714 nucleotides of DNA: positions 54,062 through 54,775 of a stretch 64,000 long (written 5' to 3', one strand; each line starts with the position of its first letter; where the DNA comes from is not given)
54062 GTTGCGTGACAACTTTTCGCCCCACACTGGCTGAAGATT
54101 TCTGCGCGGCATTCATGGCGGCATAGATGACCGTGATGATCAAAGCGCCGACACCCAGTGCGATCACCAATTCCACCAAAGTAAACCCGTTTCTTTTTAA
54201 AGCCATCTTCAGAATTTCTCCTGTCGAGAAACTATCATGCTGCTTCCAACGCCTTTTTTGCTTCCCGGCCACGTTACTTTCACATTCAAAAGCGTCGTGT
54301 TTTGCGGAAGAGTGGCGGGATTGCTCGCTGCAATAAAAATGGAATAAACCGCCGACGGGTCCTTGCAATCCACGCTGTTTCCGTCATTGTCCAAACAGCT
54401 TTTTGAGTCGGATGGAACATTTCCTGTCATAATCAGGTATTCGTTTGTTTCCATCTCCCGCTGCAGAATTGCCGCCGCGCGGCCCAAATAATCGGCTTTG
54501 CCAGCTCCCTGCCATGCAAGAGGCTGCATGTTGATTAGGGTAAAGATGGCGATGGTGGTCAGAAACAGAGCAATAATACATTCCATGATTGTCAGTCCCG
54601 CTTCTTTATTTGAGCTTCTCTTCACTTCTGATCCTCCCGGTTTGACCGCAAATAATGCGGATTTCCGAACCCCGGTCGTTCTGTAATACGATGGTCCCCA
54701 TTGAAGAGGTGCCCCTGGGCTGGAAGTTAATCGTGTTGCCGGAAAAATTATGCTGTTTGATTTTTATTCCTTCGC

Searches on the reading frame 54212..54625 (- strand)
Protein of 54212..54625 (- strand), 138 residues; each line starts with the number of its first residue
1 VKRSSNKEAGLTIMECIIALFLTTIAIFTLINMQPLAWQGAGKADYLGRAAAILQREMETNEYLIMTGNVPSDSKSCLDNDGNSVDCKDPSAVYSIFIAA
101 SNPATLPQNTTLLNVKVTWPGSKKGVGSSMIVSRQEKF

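Call 62: search_protein_families(library=pfam, proteins=[window:54212-54625:-], max_evalue=0.05)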
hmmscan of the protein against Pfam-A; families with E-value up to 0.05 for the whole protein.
window:54212-54625:- (138 aa): 0 families
